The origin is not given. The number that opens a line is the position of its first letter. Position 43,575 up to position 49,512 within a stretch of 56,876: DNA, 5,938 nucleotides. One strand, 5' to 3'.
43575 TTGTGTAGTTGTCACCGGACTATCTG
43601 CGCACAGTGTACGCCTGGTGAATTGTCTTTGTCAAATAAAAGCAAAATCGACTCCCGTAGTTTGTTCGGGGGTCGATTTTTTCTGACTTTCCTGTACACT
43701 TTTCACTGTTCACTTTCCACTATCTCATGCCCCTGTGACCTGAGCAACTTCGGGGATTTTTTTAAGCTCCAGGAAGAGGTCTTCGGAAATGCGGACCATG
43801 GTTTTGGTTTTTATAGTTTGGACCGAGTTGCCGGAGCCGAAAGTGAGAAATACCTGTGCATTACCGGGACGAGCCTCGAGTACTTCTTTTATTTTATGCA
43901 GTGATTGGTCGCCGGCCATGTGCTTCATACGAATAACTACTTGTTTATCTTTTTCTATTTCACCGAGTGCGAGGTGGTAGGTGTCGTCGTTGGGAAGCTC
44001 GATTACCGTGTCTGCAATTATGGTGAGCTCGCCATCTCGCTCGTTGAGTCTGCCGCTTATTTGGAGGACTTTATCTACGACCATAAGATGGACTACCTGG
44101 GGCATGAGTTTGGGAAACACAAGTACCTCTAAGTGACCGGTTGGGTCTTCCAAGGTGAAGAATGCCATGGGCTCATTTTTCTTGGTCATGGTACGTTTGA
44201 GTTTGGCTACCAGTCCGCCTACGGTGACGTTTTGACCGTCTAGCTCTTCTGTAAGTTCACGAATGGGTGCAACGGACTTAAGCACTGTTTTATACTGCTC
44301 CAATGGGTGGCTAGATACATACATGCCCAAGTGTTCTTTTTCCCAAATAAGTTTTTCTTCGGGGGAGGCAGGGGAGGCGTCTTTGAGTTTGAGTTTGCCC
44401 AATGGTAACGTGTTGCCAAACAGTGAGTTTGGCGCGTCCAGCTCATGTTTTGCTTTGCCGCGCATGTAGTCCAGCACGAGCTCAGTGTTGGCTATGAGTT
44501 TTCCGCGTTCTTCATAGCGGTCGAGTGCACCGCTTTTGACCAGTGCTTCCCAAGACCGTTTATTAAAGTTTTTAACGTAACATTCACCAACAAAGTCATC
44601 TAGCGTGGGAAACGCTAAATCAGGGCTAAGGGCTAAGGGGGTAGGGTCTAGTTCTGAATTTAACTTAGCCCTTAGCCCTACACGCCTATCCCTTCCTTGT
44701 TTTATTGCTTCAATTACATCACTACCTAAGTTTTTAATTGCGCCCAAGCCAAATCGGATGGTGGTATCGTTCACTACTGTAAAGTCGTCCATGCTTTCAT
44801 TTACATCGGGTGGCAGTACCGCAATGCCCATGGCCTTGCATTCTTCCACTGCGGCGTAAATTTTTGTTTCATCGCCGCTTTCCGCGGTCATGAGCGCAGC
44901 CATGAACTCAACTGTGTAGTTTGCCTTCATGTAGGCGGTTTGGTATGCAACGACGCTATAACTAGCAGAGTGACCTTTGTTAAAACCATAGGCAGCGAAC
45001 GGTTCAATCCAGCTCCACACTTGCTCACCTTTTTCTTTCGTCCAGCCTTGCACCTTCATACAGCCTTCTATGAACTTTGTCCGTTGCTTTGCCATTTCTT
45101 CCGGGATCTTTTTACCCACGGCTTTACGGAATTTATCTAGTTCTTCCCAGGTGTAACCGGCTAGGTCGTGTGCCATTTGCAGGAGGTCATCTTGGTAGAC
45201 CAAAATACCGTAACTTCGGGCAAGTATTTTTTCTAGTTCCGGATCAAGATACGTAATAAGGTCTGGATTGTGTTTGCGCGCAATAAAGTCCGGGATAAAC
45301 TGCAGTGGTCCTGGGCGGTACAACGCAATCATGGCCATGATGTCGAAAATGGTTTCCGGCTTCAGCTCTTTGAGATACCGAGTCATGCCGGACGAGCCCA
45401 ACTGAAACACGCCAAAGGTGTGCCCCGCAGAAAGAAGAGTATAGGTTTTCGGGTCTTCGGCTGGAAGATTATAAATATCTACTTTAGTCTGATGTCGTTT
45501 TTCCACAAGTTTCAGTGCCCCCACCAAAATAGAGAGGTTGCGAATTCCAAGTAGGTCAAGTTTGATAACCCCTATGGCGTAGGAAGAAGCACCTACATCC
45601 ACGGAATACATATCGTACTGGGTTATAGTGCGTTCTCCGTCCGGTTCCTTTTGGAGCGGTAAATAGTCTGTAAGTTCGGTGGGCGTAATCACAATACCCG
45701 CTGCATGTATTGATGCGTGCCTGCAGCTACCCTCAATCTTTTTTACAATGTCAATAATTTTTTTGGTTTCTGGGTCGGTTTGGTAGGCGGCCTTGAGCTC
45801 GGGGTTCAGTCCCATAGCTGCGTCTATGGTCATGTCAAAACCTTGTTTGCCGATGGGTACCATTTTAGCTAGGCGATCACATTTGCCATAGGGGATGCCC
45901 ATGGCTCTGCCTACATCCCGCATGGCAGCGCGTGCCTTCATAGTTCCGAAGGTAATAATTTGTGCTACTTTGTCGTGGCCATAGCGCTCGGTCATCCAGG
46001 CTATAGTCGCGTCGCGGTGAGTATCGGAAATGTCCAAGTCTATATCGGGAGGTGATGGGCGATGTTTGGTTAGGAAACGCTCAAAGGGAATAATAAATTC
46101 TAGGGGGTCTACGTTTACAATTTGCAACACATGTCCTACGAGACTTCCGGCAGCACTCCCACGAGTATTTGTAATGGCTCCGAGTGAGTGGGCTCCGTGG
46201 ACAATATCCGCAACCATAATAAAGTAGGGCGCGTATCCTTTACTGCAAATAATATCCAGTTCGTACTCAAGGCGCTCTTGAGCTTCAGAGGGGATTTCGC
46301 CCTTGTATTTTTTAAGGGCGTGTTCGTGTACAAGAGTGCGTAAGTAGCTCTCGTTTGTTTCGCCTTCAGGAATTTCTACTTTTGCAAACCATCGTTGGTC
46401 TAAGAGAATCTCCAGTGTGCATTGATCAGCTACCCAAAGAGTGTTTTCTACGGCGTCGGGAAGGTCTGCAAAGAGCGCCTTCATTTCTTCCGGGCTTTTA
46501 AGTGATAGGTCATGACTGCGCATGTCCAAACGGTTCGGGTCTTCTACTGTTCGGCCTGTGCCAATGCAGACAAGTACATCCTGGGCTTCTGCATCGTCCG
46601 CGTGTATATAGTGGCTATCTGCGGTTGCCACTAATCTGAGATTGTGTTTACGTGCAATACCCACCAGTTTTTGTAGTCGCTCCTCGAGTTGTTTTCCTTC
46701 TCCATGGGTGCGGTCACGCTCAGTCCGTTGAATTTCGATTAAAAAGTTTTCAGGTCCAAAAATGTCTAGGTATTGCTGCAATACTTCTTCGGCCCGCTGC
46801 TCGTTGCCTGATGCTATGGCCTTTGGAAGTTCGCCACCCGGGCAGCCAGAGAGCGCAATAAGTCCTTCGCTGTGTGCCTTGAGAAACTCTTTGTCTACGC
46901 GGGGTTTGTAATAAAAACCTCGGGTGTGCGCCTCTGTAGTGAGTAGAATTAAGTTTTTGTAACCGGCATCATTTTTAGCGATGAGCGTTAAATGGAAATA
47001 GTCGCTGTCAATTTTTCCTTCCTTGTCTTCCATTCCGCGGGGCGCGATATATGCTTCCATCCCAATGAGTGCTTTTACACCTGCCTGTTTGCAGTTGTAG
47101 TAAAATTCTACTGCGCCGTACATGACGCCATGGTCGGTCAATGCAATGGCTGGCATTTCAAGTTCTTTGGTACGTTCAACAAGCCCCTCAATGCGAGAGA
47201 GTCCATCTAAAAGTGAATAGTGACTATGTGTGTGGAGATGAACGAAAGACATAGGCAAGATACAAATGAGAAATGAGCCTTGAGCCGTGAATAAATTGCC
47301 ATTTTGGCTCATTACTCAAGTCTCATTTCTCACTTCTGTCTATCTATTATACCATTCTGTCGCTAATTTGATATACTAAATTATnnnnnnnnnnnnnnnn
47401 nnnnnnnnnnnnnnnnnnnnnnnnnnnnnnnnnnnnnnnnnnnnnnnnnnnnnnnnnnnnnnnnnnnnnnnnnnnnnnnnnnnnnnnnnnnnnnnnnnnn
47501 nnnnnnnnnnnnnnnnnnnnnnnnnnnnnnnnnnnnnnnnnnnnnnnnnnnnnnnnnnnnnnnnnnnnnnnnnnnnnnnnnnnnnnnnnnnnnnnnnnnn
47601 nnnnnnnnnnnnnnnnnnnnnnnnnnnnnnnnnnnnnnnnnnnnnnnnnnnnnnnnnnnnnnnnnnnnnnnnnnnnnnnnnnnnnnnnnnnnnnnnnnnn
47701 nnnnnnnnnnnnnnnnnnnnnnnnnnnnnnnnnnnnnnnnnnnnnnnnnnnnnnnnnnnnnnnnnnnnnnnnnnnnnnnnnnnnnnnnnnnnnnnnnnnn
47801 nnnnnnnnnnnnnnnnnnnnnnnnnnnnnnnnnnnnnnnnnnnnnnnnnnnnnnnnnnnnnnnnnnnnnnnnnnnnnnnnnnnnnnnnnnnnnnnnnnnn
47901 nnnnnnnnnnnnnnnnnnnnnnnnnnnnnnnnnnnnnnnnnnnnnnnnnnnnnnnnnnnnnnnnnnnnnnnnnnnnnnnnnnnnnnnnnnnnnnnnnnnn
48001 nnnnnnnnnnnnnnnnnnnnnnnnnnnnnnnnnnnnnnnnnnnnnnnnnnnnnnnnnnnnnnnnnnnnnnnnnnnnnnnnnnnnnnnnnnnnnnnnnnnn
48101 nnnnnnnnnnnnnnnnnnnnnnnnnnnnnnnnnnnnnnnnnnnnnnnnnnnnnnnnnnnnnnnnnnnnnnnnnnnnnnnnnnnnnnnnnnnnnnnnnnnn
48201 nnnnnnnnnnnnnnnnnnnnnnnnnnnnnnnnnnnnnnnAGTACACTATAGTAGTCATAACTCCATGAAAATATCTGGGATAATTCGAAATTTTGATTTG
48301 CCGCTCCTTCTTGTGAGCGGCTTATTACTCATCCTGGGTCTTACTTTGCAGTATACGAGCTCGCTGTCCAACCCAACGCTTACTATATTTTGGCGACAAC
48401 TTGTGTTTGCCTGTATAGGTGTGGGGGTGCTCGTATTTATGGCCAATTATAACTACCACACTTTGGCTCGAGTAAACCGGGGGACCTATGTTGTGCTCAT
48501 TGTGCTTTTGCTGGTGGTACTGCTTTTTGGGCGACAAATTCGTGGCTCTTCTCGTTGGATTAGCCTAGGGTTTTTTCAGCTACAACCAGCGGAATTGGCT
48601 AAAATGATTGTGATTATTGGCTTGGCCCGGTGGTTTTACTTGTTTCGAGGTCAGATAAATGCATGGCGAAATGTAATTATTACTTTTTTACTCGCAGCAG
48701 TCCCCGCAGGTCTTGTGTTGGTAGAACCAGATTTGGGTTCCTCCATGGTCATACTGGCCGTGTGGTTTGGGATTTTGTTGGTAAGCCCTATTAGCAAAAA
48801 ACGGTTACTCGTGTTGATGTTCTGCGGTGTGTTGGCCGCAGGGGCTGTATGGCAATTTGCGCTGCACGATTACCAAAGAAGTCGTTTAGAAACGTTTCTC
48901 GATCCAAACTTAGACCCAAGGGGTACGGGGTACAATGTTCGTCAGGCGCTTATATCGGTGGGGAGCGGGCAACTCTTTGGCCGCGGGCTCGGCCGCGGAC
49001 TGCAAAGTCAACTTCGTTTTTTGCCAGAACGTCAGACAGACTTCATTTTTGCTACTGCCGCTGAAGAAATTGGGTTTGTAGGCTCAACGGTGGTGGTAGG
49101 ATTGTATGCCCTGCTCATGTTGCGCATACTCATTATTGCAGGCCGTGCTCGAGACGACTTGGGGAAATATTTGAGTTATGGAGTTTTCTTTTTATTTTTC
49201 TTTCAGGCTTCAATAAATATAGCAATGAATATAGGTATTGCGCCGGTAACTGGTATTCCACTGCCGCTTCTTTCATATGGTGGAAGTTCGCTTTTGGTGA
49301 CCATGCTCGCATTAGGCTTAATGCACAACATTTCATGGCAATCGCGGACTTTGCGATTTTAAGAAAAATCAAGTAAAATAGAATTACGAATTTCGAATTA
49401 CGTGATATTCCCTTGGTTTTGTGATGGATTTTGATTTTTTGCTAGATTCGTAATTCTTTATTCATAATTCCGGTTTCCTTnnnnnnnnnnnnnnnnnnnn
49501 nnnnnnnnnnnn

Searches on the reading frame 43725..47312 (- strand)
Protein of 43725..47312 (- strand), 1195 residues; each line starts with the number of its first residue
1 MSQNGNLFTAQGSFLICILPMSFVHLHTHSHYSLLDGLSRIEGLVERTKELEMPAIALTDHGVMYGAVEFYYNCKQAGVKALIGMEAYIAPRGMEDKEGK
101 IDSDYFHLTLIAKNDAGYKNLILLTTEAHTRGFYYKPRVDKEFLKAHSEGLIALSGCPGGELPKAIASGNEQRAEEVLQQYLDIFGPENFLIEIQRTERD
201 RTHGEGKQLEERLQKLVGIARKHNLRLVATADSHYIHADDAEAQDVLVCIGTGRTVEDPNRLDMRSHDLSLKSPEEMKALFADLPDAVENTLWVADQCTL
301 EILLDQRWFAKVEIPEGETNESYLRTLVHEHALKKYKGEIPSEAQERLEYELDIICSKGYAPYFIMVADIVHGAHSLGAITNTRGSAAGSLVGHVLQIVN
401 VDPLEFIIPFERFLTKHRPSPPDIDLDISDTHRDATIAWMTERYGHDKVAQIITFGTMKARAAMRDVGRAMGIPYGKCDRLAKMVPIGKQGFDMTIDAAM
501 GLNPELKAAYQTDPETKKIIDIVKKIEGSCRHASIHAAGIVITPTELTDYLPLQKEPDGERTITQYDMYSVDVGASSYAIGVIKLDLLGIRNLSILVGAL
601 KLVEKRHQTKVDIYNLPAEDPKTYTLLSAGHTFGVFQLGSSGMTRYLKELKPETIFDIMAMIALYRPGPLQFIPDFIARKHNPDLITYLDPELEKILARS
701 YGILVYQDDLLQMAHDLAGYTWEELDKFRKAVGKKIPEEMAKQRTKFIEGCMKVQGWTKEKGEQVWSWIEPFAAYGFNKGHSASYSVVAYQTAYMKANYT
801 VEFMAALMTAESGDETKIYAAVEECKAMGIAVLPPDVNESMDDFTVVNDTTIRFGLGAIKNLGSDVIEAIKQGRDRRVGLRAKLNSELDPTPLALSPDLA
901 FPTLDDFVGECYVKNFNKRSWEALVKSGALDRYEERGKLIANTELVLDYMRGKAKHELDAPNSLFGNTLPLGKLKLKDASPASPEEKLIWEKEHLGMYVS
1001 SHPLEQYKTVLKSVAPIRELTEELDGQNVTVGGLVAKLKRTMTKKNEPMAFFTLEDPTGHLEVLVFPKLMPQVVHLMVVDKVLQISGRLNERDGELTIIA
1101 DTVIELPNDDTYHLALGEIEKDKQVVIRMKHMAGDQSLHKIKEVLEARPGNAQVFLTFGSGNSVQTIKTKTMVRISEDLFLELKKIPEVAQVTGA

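Call 12: search_protein_families(library=pfam, proteins=[window:43725-47312:-])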
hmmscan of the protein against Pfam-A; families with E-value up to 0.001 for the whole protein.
window:43725-47312:- (1195 aa): 5 families
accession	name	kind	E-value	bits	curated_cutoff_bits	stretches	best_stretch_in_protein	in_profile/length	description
PF07733.18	DNA_pol3_alpha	-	8.1e-83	278.4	23.9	1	322-589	1-260/260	Bacterial DNA polymerase III alpha NTPase domain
PF02811.25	PHP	-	6e-58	196.2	26.4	1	25-196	1-163/164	PHP domain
PF17657.6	DNA_pol3_finger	-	2.1e-52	177.3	22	1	592-753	1-164/166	Bacterial DNA polymerase III alpha subunit finger domain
PF14579.12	HHH_6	-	4.2e-17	62.6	25.6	1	829-875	1-46/90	Helix-hairpin-helix motif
PF01336.31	tRNA_anti-codon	-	7.7e-12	45.4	27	1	1029-1104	1-73/75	OB-fold nucleic acid binding domain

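Call 20: find_encoding_contigs(protein=window:43725-47312:-, flank=10000, max_places=10)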
Protein window:43725-47312:- (1195 aa): no gene with exactly this product is on record in the collection.

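Call 21: find_homologous_proteins(query=window:43725-47312:-, max_evalue=1e-100)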
Query window:43725-47312:- (1195 aa): 8000 proteins with E <= 1e-100 among 8000 candidates; the best 120 are listed.
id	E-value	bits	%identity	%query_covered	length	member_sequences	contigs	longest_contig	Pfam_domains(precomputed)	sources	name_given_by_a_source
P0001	0.0e+0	2590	96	98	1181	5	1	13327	PF02811.27,PF14579.13,PF01336.32,PF17657.7,PF07733.19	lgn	-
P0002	0.0e+0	2250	84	98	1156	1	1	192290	PF02811.27,PF14579.13,PF01336.32,PF17657.7,PF07733.19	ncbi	-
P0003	0.0e+0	2247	83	99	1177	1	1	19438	PF02811.27,PF14579.13,PF01336.32,PF17657.7,PF07733.19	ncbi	-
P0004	0.0e+0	2244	84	98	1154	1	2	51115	PF02811.27,PF14579.13,PF01336.32,PF17657.7,PF07733.19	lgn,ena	-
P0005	0.0e+0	2222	82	100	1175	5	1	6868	PF02811.27,PF14579.13,PF01336.32,PF17657.7,PF07733.19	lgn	-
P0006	0.0e+0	2166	79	99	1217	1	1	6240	PF02811.27,PF14579.13,PF01336.32,PF17657.7,PF07733.19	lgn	-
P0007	0.0e+0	2141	82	96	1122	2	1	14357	PF02811.27,PF14579.13,PF01336.32,PF17657.7,PF07733.19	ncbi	-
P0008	0.0e+0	2100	77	98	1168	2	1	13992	PF02811.27,PF14579.13,PF01336.32,PF17657.7,PF07733.19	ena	-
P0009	0.0e+0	2077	77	98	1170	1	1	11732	PF02811.27,PF14579.13,PF01336.32,PF17657.7,PF07733.19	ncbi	-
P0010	0.0e+0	2033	75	100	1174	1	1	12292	PF02811.27,PF14579.13,PF01336.32,PF17657.7,PF07733.19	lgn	-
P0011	0.0e+0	2029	75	98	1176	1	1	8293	PF02811.27,PF14579.13,PF01336.32,PF17657.7,PF07733.19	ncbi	-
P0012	0.0e+0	1924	76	90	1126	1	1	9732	PF02811.27,PF14579.13,PF01336.32,PF17657.7,PF07733.19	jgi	jgi:DNA-directed DNA polymerase III PolC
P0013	0.0e+0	1811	68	98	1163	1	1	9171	PF02811.27,PF14579.13,PF01336.32,PF17657.7,PF07733.19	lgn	-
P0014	0.0e+0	1784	66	98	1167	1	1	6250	PF02811.27,PF14579.13,PF01336.32,PF17657.7,PF07733.19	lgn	-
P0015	0.0e+0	1782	67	98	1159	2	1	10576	PF02811.27,PF14579.13,PF01336.32,PF17657.7,PF07733.19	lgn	-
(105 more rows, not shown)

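Call 22: find_encoding_contigs(protein=P0001, flank=6000, max_places=4)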
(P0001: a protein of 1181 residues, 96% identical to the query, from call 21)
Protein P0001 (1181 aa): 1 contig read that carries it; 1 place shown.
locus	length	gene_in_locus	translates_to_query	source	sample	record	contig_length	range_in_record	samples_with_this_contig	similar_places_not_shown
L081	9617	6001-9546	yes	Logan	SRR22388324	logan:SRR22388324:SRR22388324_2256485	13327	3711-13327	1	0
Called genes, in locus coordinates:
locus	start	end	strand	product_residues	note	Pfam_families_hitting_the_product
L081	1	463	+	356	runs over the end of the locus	PF03462:PCRF, PF00472:RF-1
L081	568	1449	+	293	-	PF17827:PrmC_N, PF13489:Methyltransf_23 (faint), PF05175:MTS, PF06325:PrmA, PF13847:Methyltransf_31, PF08241:Methyltransf_11 (faint), PF08242:Methyltransf_12 (weak), PF13649:Methyltransf_25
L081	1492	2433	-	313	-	PF01522:Polysacc_deac_1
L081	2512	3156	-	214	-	PF01386:Ribosomal_L25p, PF14693:Ribosomal_TL5_C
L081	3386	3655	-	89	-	-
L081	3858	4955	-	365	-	PF01098:FTSW_RODA_SPOVE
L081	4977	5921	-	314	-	-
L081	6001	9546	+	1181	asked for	PF02811:PHP, PF07733:DNA_pol3_alpha, PF17657:DNA_pol3_finger, PF14579:HHH_6, PF01336:tRNA_anti-codon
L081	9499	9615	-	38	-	?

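Call 23: find_encoding_contigs(protein=P0002, flank=6000, max_places=2)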
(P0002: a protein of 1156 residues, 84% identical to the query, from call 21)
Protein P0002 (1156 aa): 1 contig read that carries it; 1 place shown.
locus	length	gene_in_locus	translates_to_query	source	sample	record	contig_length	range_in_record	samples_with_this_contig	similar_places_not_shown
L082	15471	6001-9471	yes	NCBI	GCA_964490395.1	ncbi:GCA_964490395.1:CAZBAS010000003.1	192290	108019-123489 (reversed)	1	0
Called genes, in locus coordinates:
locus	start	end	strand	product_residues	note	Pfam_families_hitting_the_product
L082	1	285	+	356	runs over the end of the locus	PF03462:PCRF, PF00472:RF-1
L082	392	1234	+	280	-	PF17827:PrmC_N, PF05175:MTS, PF06325:PrmA, PF13847:Methyltransf_31, PF08241:Methyltransf_11 (weak), PF08242:Methyltransf_12 (weak), PF13649:Methyltransf_25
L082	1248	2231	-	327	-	PF01522:Polysacc_deac_1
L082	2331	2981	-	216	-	PF01386:Ribosomal_L25p, PF14693:Ribosomal_TL5_C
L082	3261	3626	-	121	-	-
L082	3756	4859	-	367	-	PF01098:FTSW_RODA_SPOVE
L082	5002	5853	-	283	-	-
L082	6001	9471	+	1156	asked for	PF02811:PHP, PF07733:DNA_pol3_alpha, PF17657:DNA_pol3_finger, PF14579:HHH_6, PF01336:tRNA_anti-codon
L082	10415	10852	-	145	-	-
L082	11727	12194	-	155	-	-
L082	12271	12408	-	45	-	-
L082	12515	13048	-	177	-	PF20803:PaaX_M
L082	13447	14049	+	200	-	-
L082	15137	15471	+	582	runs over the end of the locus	PF07973:tRNA_SAD, PF00587:tRNA-synt_2b, PF03129:HGTP_anticodon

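Call 24: find_encoding_contigs(protein=P0004, flank=6000, max_places=2)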
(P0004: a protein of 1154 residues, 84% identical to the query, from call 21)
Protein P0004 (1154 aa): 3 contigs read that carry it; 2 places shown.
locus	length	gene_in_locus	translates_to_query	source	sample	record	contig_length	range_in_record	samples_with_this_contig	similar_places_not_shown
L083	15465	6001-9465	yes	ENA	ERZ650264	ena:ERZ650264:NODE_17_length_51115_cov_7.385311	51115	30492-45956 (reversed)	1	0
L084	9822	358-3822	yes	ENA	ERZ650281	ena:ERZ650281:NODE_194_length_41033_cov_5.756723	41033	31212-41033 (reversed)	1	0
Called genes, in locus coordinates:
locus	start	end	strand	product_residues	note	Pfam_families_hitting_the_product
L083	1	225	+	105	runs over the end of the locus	-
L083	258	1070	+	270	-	PF17827:PrmC_N, PF05175:MTS, PF06325:PrmA, PF13649:Methyltransf_25, PF13847:Methyltransf_31, PF08242:Methyltransf_12 (weak)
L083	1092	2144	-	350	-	PF01522:Polysacc_deac_1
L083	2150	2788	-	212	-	PF01386:Ribosomal_L25p, PF14693:Ribosomal_TL5_C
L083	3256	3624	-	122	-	-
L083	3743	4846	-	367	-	PF01098:FTSW_RODA_SPOVE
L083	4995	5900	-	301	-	-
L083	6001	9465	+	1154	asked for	PF02811:PHP, PF07733:DNA_pol3_alpha, PF17657:DNA_pol3_finger, PF14579:HHH_6, PF01336:tRNA_anti-codon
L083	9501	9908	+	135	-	-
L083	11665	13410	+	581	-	PF07973:tRNA_SAD, PF00587:tRNA-synt_2b, PF03129:HGTP_anticodon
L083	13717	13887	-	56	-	-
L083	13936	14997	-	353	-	-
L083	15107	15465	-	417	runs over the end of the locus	PF08245:Mur_ligase_M, PF02875:Mur_ligase_C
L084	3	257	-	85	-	?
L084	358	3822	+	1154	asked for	PF02811:PHP, PF07733:DNA_pol3_alpha, PF17657:DNA_pol3_finger, PF14579:HHH_6, PF01336:tRNA_anti-codon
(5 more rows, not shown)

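Call 25: find_encoding_contigs(protein=P0003, flank=6000, max_places=2)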
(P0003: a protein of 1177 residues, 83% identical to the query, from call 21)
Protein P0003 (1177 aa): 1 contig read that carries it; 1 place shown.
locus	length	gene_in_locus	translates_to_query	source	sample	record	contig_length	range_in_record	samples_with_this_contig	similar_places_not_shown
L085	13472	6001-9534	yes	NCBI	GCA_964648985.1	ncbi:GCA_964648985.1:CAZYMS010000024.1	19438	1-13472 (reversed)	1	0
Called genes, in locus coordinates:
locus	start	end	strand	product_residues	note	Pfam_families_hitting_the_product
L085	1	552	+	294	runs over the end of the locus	PF17827:PrmC_N, PF01170:UPF0020 (faint), PF06325:PrmA (faint), PF13847:Methyltransf_31, PF08242:Methyltransf_12 (weak), PF05175:MTS, PF13649:Methyltransf_25 (weak)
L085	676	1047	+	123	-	-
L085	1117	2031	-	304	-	PF01522:Polysacc_deac_1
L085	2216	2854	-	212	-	PF01386:Ribosomal_L25p, PF14693:Ribosomal_TL5_C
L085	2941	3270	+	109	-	-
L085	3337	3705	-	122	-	-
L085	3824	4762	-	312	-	PF01098:FTSW_RODA_SPOVE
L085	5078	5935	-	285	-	-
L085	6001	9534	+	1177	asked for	PF02811:PHP, PF07733:DNA_pol3_alpha, PF17657:DNA_pol3_finger, PF14579:HHH_6, PF01336:tRNA_anti-codon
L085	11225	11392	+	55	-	-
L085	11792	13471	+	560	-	?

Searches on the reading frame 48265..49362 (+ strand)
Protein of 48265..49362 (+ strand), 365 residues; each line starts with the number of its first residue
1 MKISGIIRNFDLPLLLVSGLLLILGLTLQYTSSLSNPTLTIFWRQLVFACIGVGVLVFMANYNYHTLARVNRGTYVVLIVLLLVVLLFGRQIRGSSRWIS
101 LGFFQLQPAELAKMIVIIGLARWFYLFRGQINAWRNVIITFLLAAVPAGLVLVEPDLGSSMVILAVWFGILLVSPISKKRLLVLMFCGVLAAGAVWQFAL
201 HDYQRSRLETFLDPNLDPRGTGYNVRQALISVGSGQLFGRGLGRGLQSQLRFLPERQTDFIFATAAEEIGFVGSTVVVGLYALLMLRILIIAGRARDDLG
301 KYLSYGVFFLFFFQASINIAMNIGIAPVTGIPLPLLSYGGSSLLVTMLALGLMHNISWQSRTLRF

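Call 12: search_protein_families(library=pfam, proteins=[window:48265-49362:+])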
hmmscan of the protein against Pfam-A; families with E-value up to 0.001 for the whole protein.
window:48265-49362:+ (365 aa): 1 family
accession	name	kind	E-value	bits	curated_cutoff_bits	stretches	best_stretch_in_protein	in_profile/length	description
PF01098.24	FTSW_RODA_SPOVE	-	6.5e-94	315.3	26.4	1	14-361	10-355/356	Cell cycle protein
